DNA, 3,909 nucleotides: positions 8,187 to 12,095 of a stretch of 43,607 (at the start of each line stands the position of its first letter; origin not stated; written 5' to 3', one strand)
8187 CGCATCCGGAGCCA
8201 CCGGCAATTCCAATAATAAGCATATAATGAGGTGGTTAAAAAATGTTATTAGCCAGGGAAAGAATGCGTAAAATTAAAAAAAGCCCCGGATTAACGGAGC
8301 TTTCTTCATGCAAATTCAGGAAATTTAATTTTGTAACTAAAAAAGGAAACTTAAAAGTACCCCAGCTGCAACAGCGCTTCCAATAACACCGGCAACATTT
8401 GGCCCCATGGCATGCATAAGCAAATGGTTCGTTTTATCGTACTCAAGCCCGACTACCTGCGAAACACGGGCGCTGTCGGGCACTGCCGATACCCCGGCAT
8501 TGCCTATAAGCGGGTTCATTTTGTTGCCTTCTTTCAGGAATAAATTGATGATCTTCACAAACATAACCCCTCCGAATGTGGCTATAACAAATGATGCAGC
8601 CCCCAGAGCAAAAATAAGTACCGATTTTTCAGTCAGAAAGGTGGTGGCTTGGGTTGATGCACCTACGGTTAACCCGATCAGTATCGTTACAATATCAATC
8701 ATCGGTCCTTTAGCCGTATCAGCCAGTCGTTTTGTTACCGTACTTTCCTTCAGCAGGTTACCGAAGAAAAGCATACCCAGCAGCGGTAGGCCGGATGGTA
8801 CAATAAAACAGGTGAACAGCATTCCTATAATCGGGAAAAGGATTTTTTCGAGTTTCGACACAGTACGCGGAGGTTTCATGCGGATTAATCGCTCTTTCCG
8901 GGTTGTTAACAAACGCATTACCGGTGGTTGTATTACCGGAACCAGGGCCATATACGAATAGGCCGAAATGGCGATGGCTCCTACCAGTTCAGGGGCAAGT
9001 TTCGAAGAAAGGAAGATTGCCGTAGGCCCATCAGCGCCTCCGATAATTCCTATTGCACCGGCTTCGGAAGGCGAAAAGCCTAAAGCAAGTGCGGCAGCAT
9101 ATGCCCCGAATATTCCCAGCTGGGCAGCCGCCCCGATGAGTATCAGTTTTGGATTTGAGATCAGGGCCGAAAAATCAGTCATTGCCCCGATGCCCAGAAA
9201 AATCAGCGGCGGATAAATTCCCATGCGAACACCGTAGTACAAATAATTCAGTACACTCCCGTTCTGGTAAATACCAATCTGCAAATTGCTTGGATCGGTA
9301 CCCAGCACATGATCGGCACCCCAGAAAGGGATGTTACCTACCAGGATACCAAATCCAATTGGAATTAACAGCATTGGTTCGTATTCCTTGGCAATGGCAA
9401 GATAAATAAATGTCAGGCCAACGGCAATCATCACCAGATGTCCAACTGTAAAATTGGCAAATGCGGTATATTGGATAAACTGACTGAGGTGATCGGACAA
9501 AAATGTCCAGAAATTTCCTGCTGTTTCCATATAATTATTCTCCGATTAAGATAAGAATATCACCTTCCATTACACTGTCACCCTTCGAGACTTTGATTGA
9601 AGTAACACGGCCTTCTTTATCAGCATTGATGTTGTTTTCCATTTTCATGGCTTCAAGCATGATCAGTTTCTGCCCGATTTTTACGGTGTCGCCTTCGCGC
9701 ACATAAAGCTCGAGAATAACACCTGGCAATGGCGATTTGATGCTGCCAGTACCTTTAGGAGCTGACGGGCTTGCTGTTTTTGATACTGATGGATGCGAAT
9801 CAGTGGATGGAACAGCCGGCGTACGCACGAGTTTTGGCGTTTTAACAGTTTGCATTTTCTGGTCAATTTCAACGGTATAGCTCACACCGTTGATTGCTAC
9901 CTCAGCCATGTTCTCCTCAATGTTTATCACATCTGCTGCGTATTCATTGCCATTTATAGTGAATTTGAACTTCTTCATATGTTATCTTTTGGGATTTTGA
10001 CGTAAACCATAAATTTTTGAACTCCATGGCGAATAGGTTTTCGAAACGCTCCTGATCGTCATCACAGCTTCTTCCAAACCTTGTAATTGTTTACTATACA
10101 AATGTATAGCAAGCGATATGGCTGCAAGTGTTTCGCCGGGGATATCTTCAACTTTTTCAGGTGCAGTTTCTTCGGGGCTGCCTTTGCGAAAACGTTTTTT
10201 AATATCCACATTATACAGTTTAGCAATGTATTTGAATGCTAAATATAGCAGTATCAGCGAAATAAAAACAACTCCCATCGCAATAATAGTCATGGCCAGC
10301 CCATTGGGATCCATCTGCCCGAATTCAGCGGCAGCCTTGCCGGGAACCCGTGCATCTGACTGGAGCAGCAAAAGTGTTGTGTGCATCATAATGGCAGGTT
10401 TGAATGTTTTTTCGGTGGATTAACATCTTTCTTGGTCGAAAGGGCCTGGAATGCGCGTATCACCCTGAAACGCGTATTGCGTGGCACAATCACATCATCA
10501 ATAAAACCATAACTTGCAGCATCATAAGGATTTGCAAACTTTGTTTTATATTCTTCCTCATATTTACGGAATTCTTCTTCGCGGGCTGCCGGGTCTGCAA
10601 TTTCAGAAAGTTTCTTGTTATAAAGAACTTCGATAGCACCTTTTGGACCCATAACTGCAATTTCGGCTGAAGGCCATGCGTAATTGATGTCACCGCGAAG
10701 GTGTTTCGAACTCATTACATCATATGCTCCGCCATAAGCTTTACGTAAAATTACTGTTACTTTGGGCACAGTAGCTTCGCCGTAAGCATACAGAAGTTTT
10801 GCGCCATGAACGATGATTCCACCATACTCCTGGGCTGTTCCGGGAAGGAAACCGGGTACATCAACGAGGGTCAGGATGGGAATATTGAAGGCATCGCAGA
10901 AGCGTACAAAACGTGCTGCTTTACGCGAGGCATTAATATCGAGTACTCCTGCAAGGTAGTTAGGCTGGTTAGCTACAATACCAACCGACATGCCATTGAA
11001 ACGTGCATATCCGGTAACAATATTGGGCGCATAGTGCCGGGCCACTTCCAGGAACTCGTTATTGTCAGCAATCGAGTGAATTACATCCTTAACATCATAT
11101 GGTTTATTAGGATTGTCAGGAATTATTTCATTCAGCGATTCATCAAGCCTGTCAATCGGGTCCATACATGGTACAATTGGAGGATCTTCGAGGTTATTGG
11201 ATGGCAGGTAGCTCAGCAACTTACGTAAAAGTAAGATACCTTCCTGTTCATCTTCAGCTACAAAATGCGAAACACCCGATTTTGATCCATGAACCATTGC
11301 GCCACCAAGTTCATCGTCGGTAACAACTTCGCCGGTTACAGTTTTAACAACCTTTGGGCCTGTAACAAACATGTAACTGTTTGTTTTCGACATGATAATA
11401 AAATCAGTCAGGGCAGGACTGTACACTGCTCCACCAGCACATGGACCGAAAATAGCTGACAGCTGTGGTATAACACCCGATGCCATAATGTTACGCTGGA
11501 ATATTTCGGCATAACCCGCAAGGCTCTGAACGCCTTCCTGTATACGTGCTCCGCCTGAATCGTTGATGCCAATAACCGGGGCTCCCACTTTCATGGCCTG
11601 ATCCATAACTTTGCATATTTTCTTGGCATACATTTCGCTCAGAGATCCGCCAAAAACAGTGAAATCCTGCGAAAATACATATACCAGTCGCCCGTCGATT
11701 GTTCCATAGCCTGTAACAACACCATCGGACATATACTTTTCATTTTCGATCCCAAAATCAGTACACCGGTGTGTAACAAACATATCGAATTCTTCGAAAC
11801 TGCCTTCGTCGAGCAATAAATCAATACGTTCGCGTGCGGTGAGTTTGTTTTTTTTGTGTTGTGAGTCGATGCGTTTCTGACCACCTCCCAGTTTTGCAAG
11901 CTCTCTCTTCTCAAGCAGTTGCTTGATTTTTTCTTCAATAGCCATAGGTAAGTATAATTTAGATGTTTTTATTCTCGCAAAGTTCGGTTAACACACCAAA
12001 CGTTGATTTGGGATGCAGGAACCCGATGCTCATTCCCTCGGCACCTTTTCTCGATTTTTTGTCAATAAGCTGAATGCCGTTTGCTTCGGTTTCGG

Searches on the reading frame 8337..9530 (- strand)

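Call 89: search_protein_families(library=pfam, proteins=[window:8337-9530:-], max_evalue=0.00001)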
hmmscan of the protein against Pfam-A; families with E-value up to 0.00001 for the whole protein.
window:8337-9530:- (397 aa): 1 family
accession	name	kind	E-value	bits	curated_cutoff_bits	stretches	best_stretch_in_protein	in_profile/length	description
PF03977.18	OAD_beta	-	5e-151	503.1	31.6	1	31-396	2-349/349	Na+-transporting oxaloacetate decarboxylase beta subunit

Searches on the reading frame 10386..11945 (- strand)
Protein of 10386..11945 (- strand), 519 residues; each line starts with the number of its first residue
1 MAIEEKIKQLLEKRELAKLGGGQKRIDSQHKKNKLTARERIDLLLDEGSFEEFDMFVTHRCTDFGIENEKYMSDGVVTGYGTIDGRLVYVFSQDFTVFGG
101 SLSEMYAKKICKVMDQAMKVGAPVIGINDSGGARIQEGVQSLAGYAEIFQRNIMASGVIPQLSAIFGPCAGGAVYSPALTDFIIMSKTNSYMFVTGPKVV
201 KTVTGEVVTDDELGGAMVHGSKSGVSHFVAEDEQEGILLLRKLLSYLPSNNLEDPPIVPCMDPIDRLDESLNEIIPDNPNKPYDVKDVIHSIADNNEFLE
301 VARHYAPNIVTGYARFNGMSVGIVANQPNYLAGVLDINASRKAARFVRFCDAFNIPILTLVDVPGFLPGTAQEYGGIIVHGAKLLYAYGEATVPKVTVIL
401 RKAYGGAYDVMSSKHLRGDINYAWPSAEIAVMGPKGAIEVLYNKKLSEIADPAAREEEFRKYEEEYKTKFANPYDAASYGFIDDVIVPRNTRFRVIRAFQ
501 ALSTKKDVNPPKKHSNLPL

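Call 89: search_protein_families(library=pfam, proteins=[window:10386-11945:-], max_evalue=0.00001)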
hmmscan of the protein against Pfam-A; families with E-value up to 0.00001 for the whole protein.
window:10386-11945:- (519 aa): 2 families
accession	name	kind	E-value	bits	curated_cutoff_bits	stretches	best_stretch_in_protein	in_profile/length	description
PF01039.27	Carboxyl_trans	-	7.5e-204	678.3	22.3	1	29-517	2-493/493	Carboxyl transferase domain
PF03255.19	ACCA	-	6.3e-14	52.3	23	1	279-416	63-210/310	Acetyl co-enzyme A carboxylase carboxyltransferase-like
